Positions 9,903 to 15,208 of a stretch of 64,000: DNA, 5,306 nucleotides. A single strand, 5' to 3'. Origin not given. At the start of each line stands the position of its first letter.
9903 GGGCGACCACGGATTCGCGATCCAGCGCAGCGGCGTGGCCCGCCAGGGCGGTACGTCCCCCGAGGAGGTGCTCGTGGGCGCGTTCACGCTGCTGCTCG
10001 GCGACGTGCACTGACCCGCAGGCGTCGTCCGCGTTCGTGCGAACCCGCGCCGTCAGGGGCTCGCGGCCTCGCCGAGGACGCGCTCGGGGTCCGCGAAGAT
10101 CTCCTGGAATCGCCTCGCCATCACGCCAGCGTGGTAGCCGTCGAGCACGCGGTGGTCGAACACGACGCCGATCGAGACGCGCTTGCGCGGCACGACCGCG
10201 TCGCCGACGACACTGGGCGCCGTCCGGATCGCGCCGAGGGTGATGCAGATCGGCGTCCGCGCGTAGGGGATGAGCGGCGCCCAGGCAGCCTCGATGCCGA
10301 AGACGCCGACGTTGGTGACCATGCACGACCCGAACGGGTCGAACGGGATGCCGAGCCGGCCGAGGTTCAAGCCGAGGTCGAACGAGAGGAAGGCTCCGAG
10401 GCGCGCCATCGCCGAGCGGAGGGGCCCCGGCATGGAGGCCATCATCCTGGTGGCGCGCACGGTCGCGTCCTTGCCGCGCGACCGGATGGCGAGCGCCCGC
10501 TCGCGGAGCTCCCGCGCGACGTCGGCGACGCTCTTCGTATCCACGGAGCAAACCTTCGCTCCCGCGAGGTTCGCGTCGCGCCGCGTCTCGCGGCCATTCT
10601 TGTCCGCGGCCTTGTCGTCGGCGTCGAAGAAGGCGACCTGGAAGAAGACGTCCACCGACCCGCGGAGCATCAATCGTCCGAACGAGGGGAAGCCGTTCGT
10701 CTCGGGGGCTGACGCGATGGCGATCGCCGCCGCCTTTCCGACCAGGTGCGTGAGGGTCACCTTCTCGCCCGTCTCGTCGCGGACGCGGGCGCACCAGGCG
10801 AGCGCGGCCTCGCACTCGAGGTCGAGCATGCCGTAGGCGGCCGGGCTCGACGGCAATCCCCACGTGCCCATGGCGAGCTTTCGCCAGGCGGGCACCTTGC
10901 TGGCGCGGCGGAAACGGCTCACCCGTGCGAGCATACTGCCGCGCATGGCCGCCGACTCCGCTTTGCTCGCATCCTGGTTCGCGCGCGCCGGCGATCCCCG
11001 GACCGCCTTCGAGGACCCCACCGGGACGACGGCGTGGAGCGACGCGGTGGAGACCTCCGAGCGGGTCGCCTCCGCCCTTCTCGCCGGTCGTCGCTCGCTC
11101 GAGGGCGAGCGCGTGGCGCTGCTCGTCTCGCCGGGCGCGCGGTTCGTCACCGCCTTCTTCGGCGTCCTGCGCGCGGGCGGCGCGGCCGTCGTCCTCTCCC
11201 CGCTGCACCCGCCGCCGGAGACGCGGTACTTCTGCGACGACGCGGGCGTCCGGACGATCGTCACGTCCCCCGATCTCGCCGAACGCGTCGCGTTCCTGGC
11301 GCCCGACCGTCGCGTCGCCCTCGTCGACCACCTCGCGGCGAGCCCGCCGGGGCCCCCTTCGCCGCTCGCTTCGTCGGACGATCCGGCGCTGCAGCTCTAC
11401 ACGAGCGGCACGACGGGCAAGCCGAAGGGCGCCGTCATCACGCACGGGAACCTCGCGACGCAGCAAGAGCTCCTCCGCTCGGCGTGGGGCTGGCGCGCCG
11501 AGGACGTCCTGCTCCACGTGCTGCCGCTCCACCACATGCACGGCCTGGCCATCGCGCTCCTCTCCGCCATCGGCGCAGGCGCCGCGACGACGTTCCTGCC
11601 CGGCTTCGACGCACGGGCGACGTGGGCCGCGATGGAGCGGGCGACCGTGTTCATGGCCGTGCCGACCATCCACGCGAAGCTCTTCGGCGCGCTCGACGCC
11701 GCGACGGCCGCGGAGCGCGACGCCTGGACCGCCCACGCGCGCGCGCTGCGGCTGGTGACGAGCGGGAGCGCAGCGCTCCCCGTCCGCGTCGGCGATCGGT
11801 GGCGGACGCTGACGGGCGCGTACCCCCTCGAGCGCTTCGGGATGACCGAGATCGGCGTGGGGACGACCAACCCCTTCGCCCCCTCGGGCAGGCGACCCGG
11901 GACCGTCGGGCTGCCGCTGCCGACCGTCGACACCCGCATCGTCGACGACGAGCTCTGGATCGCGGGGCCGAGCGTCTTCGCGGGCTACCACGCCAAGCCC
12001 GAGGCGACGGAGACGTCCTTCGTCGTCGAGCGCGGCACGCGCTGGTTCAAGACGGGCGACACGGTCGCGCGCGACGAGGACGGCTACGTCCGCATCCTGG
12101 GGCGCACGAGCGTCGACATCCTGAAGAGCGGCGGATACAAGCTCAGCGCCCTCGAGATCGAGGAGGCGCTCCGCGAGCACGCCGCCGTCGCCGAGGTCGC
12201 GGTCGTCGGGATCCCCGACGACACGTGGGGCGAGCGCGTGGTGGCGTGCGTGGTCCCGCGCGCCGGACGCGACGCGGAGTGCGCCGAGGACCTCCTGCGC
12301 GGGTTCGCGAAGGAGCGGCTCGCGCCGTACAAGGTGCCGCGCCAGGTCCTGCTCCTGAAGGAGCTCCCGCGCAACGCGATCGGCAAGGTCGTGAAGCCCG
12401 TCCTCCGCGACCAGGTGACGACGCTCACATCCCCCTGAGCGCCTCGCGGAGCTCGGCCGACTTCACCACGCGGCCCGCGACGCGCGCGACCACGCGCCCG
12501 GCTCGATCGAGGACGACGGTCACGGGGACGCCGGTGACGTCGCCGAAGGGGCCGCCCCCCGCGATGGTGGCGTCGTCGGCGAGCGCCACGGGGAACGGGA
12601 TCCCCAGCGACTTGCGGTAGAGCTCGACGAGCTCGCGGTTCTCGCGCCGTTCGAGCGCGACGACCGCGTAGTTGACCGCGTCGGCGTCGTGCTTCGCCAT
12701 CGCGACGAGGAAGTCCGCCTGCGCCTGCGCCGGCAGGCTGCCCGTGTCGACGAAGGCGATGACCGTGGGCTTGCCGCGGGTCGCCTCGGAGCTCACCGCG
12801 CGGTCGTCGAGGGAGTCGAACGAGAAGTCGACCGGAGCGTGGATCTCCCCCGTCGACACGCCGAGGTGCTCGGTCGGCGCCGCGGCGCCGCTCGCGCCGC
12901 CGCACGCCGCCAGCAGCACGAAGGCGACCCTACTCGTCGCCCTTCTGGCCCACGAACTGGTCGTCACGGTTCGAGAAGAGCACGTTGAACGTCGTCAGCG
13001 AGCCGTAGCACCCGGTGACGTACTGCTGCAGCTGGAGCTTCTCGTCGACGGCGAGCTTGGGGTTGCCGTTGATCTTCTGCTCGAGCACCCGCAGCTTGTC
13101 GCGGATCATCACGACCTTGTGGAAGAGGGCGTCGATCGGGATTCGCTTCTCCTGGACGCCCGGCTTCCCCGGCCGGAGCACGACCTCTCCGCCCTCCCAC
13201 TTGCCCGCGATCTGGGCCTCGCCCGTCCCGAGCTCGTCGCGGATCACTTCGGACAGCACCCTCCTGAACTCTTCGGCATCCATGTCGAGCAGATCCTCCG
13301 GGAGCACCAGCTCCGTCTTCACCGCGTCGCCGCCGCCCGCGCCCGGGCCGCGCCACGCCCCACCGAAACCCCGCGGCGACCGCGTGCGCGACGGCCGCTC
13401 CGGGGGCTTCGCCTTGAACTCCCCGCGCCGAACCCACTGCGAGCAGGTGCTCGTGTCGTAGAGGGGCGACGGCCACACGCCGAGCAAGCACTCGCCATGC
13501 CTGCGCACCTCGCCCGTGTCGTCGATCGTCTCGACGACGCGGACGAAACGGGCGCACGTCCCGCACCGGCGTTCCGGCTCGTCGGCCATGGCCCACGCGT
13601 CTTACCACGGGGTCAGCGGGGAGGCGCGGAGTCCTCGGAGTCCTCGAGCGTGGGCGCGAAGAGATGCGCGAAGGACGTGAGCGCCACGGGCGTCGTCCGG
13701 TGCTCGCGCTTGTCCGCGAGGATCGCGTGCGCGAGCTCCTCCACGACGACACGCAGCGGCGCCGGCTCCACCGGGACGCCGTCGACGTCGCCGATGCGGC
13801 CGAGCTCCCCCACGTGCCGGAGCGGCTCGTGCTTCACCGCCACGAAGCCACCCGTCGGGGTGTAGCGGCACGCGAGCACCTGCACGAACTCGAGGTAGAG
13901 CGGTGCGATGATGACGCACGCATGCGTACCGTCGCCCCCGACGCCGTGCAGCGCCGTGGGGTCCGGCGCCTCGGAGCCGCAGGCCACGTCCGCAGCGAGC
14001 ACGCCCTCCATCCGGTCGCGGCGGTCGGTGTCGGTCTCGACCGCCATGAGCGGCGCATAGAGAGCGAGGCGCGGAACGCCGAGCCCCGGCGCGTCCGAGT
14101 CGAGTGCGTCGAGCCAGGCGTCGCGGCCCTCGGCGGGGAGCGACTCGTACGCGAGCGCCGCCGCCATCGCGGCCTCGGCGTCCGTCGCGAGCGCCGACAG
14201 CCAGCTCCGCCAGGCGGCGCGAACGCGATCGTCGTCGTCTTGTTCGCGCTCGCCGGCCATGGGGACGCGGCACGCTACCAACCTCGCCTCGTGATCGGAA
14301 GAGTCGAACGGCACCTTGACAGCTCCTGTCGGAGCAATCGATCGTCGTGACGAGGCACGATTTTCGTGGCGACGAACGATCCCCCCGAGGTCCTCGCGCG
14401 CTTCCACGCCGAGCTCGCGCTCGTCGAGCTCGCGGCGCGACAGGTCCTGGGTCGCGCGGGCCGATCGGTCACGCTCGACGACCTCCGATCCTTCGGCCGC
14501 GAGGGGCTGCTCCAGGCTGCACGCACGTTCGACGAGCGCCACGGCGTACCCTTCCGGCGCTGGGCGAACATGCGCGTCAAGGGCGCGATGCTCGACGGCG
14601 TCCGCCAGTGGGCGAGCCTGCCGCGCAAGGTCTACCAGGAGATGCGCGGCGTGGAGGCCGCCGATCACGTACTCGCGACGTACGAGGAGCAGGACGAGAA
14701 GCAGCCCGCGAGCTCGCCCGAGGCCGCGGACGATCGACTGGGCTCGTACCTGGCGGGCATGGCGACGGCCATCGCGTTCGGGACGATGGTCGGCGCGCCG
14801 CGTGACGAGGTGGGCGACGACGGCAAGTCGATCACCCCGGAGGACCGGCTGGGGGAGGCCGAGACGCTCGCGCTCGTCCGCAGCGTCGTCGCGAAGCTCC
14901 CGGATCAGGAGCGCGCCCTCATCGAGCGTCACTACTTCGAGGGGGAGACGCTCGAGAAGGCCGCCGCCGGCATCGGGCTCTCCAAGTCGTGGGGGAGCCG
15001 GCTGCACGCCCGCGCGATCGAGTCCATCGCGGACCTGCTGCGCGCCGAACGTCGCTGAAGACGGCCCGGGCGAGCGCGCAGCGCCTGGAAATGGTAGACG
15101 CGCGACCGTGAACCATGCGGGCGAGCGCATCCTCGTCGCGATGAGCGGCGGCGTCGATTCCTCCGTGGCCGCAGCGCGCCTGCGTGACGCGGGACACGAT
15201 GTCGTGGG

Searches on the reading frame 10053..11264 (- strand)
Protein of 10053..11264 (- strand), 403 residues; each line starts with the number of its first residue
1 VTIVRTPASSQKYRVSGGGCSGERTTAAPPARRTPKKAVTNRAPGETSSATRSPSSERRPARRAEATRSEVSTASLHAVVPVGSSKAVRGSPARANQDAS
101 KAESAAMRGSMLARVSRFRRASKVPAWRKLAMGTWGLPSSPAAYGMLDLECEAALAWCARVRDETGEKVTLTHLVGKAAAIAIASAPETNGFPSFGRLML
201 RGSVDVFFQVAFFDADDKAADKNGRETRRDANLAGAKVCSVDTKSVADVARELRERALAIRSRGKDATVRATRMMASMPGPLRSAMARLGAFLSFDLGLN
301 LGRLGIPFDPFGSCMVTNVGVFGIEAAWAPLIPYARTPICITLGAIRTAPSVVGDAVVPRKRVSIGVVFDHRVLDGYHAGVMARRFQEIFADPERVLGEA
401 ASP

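Call 9: search_protein_families(library=pfam, proteins=[window:10053-11264:-], max_evalue=0.001)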
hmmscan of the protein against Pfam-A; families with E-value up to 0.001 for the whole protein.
window:10053-11264:- (403 aa): 1 family
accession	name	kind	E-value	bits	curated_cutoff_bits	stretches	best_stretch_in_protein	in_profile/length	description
PF00198.28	2-oxoacid_dh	-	7.5e-17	62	23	1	312-397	148-231/232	2-oxoacid dehydrogenases acyltransferase (catalytic domain)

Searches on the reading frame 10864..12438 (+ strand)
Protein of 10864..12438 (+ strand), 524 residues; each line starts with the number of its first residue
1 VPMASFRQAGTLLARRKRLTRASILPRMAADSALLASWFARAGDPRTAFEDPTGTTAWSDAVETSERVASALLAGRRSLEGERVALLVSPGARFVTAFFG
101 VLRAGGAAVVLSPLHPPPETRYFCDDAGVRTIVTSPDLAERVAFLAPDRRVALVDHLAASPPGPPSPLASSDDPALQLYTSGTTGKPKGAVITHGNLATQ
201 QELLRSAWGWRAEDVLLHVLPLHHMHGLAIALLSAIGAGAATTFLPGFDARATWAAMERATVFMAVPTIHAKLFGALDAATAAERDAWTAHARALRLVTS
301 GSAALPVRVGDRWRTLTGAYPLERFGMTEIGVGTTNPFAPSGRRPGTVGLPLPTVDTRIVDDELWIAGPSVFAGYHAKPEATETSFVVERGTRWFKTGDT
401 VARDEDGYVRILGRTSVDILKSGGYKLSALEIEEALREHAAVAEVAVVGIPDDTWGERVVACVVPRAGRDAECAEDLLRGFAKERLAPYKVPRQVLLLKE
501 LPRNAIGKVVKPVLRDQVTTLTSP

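Call 9: search_protein_families(library=pfam, proteins=[window:10864-12438:+], max_evalue=0.001)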
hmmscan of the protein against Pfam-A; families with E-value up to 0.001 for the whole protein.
window:10864-12438:+ (524 aa): 2 families
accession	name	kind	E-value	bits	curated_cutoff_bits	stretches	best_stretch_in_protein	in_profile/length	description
PF00501.34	AMP-binding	-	3.1e-65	220.9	29.9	1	45-376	10-384/384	AMP-binding enzyme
PF13193.12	AMP-binding_C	-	8.5e-22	78.3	24.5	1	431-508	1-76/76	AMP-binding enzyme C-terminal domain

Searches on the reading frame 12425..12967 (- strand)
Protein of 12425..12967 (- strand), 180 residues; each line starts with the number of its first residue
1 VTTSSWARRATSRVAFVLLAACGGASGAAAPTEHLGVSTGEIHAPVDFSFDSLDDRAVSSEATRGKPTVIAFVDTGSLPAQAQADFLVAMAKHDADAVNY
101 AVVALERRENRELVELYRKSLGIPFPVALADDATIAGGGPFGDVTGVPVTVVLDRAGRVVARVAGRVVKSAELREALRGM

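Call 9: search_protein_families(library=pfam, proteins=[window:12425-12967:-], max_evalue=0.001)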
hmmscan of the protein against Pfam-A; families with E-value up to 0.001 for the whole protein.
window:12425-12967:- (180 aa): 1 family
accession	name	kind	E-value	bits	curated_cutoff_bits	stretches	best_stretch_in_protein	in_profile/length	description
PF00578.27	AhpC-TSA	-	0.00054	20.3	26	1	47-160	7-122/124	AhpC/TSA family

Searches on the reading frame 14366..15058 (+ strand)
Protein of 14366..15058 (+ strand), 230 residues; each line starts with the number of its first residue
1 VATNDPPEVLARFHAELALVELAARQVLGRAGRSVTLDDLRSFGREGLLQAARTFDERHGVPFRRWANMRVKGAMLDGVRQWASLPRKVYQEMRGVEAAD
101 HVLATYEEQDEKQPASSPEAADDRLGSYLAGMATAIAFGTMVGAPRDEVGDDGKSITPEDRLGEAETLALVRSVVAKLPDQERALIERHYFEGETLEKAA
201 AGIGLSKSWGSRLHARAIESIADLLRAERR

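Call 10: search_protein_families(library=pfam, proteins=[window:14366-15058:+], max_evalue=0.001)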
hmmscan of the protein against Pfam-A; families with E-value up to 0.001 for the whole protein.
window:14366-15058:+ (230 aa): 2 families
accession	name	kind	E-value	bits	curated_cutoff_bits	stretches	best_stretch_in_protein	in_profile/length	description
PF04545.22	Sigma70_r4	-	3.8e-07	30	24.1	1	176-221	3-48/50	Sigma-70, region 4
PF04542.20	Sigma70_r2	-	3.9e-07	30.2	24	1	25-81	11-67/71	Sigma-70 region 2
